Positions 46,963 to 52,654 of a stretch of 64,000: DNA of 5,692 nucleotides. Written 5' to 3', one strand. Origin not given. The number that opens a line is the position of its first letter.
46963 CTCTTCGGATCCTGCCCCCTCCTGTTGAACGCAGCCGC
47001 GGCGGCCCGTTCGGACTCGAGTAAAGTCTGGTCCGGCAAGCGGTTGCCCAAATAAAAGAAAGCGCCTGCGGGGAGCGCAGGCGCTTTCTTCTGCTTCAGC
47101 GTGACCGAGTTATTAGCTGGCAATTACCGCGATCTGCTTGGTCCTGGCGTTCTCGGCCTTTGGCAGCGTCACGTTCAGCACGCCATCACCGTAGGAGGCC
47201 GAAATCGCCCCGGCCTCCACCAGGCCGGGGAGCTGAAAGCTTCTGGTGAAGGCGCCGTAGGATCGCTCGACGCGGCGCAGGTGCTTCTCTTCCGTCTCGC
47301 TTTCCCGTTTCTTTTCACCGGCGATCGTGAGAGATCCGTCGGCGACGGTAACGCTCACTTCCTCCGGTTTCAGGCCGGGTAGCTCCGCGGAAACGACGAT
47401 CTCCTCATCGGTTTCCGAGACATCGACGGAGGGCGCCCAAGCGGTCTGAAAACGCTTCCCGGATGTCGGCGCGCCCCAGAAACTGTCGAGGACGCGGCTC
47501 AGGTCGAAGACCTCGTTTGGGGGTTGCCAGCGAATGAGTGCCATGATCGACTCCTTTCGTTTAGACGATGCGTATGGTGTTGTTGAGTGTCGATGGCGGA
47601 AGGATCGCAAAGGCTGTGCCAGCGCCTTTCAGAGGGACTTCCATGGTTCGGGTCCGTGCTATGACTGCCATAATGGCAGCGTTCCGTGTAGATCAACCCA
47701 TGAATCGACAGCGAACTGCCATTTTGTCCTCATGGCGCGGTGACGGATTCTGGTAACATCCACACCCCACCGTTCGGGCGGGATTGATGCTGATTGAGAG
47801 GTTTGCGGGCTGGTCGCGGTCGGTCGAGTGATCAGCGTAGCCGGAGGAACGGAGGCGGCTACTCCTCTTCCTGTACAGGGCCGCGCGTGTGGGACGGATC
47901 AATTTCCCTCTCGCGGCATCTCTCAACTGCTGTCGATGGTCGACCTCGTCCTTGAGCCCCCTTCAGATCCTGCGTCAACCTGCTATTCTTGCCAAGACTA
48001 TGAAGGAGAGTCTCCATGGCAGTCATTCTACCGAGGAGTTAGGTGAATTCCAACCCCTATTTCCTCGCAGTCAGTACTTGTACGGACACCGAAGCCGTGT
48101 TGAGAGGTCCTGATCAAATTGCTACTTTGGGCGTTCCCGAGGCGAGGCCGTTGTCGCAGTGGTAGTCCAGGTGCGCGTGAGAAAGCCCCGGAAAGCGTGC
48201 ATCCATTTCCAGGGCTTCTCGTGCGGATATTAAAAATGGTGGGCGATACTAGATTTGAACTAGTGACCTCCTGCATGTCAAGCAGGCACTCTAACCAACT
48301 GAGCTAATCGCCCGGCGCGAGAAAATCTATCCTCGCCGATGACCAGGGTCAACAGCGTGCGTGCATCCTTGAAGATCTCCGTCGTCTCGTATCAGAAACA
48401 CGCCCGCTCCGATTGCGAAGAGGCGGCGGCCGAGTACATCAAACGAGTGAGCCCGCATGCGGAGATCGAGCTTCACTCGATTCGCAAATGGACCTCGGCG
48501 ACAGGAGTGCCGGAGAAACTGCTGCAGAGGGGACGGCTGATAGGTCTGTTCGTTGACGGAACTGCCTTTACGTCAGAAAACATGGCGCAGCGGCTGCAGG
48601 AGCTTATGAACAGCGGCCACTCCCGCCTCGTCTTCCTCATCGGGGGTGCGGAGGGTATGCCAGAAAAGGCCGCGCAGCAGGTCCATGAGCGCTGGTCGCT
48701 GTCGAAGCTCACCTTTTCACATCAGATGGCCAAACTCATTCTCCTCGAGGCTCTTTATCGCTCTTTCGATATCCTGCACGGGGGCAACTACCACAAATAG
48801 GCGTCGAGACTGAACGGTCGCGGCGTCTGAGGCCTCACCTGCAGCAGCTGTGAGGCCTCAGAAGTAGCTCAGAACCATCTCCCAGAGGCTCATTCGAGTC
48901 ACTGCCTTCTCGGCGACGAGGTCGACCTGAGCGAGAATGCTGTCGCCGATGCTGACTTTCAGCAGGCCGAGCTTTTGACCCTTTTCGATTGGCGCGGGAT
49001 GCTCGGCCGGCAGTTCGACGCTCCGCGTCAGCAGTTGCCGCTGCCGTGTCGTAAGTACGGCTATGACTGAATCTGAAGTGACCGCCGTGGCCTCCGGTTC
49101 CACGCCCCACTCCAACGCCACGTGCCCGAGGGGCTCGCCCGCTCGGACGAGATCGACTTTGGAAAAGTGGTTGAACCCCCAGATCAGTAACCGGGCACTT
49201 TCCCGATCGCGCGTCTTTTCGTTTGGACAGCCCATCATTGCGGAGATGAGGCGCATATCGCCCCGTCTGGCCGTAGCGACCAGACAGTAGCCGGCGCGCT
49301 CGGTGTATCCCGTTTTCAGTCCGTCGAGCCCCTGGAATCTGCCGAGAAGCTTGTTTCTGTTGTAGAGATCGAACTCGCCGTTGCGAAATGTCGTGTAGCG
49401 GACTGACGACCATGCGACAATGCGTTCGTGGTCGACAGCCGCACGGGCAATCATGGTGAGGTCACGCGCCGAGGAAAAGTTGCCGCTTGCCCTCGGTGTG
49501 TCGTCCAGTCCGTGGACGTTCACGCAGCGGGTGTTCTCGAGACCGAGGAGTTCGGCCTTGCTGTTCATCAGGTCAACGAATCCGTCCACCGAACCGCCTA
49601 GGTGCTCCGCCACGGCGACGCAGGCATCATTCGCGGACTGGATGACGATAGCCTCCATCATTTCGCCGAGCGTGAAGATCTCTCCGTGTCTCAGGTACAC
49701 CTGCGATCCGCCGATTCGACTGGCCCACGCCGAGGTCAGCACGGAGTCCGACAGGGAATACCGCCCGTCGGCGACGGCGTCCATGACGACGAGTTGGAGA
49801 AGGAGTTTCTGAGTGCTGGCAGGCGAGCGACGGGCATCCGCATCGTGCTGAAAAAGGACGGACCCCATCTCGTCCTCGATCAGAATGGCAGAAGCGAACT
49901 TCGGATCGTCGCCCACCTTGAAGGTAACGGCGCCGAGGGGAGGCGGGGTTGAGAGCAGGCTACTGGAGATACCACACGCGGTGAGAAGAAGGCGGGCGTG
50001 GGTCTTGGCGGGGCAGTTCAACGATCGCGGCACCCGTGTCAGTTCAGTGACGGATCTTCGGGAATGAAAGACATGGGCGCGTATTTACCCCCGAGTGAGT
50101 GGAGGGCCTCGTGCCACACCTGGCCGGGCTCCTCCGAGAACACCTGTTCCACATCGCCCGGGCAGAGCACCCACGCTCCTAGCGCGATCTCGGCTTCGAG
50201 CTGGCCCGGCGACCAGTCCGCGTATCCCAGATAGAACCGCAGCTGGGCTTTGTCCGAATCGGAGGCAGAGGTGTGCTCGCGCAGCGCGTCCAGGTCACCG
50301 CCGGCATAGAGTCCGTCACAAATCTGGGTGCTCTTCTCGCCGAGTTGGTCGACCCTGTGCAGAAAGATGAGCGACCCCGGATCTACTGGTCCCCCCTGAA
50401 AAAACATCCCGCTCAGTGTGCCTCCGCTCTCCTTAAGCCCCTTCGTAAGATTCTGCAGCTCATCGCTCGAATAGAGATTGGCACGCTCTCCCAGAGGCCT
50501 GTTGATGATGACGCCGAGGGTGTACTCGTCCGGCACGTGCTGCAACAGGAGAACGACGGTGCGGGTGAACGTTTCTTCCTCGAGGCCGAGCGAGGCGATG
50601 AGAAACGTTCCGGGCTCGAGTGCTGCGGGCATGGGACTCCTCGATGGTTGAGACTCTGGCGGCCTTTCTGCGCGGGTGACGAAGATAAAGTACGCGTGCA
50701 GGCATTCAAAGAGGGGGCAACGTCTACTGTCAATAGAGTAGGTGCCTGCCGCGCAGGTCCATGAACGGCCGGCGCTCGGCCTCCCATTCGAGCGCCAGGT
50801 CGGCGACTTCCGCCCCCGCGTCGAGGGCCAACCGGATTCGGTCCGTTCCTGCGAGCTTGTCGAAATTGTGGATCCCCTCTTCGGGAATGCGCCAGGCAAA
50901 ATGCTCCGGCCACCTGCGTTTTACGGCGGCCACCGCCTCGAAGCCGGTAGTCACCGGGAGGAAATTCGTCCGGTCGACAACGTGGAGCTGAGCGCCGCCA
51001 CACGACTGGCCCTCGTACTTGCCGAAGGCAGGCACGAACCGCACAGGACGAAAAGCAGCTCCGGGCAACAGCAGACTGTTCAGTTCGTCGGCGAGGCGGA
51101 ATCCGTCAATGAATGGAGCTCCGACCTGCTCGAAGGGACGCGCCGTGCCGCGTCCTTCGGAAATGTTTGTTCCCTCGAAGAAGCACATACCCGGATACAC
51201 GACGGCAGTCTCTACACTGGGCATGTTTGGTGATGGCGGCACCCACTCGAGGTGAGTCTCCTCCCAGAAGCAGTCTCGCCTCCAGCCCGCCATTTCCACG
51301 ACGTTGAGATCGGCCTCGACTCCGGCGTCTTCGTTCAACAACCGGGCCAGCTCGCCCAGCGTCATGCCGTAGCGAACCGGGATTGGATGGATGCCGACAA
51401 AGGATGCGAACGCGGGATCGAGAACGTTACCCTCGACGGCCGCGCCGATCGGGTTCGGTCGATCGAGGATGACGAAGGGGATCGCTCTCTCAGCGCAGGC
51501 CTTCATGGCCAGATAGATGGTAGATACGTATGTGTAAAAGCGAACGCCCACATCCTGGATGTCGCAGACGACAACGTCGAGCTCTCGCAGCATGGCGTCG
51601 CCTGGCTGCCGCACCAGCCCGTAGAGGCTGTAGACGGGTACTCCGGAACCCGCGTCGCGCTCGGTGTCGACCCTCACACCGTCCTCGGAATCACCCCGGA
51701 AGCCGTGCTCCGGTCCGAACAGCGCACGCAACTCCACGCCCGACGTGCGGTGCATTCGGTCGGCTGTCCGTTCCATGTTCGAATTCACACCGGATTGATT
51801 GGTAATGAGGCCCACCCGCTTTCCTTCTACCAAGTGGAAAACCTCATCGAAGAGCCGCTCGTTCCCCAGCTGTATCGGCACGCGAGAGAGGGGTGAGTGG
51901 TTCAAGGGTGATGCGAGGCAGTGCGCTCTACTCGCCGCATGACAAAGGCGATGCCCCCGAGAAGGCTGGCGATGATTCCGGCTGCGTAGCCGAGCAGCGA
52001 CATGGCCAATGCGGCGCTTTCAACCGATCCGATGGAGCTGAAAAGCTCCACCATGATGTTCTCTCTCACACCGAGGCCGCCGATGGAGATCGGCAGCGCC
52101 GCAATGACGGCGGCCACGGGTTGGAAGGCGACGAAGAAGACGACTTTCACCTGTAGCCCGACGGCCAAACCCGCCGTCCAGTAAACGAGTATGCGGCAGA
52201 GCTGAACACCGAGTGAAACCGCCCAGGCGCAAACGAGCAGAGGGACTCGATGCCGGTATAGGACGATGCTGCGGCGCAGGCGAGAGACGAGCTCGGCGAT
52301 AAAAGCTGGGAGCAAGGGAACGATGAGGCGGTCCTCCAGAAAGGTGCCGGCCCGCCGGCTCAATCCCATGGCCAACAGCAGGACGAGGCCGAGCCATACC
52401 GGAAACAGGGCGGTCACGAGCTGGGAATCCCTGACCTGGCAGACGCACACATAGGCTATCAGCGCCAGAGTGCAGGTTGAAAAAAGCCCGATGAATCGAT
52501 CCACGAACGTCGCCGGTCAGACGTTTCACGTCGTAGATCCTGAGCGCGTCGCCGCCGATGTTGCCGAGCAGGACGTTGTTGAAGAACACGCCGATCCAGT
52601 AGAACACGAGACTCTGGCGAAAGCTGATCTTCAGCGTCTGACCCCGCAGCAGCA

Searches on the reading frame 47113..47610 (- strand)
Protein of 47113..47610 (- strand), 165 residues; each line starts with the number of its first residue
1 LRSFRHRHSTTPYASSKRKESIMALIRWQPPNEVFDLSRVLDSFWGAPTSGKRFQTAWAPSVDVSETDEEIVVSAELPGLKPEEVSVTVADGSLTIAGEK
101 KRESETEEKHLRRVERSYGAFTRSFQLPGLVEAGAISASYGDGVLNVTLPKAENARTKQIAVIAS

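Call 73: search_protein_families(library=pfam, proteins=[window:47113-47610:-], max_evalue=0.001)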
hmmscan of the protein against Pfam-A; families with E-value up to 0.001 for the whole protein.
window:47113-47610:- (165 aa): 2 families
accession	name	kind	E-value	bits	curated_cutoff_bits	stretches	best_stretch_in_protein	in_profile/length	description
PF00011.27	HSP20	-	5.8e-24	84.6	20.8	1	64-161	2-100/102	Hsp20/alpha crystallin family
PF17886.7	ArsA_HSP20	-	1.7e-05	24.7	22.5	1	69-148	2-62/63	HSP20-like domain found in ArsA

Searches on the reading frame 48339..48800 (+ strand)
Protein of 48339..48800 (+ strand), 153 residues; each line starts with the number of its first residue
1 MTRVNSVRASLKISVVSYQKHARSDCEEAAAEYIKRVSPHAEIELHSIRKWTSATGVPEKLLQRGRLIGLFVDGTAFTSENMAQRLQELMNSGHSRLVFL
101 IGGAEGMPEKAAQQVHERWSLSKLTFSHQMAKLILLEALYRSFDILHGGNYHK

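Call 73: search_protein_families(library=pfam, proteins=[window:48339-48800:+], max_evalue=0.001)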
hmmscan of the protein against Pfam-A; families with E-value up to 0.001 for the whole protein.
window:48339-48800:+ (153 aa): 1 family
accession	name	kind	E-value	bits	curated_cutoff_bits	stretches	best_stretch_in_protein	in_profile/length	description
PF02590.22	SPOUT_MTase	-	2.2e-35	122.4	27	1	11-152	1-154/154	Predicted SPOUT methyltransferase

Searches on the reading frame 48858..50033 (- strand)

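Call 34: search_protein_families(library=pfam, proteins=[window:48858-50033:-], max_evalue=0.001)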
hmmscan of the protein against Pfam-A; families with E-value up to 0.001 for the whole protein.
window:48858-50033:- (391 aa): 3 families
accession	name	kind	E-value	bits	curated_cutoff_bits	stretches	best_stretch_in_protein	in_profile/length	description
PF00768.25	Peptidase_S11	-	4.1e-62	210.2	27.6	1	47-269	13-237/239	D-alanyl-D-alanine carboxypeptidase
PF07943.18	PBP5_C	-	3.6e-12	46.7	21.2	1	290-379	1-90/91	Penicillin-binding protein 5, C-terminal domain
PF13354.11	Beta-lactamase2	-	4.6e-09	36.4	22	1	58-196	11-143/214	Beta-lactamase enzyme family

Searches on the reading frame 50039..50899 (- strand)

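Call 34: search_protein_families(library=pfam, proteins=[window:50039-50899:-], max_evalue=0.001)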
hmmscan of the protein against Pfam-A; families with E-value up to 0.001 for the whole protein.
window:50039-50899:- (286 aa): 1 family
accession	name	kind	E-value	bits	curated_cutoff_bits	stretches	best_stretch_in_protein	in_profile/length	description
PF02622.21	DUF179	-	4.6e-36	124.6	27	1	106-270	3-157/157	AlgH-like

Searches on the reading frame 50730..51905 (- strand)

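Call 34: search_protein_families(library=pfam, proteins=[window:50730-51905:-], max_evalue=0.001)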
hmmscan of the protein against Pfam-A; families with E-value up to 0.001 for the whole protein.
window:50730-51905:- (391 aa): 2 families
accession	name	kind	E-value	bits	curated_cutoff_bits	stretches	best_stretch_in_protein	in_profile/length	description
PF07075.17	NamZ_N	-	8.2e-84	280.5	26.9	1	31-231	1-202/203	Exo-beta-N-acetylmuramidase NamZ, N-terminal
PF20732.2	NamZ_C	-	7.2e-52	176.6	25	1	236-391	2-152/152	Exo-beta-N-acetylmuramidase NamZ, C-terminal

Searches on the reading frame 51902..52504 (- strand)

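Call 34: search_protein_families(library=pfam, proteins=[window:51902-52504:-], max_evalue=0.001)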
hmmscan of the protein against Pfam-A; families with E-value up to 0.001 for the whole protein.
window:51902-52504:- (200 aa): 1 family
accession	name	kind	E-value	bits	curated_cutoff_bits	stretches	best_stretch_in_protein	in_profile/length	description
PF03706.18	LPG_synthase_TM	-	1.3e-14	54.8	33.4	1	1-181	115-299/302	Lysylphosphatidylglycerol synthase TM region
